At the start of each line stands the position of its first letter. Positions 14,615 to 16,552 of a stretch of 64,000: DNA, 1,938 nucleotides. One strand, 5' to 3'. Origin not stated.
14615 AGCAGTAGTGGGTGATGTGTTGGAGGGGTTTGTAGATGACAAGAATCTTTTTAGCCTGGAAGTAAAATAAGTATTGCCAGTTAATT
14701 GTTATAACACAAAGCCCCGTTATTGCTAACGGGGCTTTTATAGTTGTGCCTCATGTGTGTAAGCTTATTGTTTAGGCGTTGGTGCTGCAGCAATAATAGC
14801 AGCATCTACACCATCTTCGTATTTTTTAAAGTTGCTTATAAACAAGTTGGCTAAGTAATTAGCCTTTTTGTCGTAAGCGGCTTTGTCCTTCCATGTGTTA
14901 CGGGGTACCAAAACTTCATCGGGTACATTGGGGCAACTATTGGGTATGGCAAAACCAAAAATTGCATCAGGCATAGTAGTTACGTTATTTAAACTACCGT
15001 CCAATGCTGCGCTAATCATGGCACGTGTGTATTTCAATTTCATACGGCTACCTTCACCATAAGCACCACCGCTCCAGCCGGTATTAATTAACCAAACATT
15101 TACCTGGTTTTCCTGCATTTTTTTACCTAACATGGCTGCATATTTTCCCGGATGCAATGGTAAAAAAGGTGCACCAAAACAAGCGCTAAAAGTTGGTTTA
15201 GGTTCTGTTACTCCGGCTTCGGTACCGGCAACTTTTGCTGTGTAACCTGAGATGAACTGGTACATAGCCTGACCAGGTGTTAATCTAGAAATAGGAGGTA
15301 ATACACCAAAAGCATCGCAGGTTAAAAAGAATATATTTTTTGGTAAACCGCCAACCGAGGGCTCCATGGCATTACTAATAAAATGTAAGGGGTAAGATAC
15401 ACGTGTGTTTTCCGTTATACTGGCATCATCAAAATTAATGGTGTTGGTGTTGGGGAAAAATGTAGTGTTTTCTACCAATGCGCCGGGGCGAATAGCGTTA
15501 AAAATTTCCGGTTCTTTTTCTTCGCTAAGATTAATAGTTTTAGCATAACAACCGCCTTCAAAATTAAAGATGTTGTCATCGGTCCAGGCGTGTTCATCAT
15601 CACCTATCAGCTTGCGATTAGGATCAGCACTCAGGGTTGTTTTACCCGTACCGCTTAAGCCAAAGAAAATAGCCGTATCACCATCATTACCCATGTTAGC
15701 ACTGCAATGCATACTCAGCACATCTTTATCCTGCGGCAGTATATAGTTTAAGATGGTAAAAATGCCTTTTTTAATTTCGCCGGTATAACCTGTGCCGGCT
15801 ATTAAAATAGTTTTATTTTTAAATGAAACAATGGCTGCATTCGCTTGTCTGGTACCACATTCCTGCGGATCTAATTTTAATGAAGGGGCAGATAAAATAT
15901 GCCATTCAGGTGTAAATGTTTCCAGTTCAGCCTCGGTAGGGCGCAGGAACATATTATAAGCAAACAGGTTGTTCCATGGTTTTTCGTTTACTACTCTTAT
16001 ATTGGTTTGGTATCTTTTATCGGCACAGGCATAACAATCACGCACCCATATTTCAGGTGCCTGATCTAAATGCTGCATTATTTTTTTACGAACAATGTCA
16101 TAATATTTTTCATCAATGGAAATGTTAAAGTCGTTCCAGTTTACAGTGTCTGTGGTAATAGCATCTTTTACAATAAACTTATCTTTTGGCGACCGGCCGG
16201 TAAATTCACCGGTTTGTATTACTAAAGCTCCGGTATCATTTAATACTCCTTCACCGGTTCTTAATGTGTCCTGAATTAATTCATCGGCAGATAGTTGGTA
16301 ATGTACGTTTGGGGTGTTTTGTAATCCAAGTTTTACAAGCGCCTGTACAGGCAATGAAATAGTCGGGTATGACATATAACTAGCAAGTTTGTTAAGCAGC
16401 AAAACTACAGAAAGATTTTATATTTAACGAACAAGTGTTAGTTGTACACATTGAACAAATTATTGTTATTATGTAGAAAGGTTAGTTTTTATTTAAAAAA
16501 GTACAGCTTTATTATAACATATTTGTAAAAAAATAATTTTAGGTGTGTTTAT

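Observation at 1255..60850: Modular dispersed-repeat superfamily with a covarying palindromic core (10 full cores plus 3 variants in 64 kb)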

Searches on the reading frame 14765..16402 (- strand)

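Call 17: search_protein_families(library=pfam, proteins=[window:14765-16402:-])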
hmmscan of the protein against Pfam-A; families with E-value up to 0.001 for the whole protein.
window:14765-16402:- (545 aa): 1 family
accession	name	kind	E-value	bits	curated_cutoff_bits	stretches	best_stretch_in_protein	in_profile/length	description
PF01293.25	PEPCK_ATP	-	5.9e-217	721.3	26.5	1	32-496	2-465/465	Phosphoenolpyruvate carboxykinase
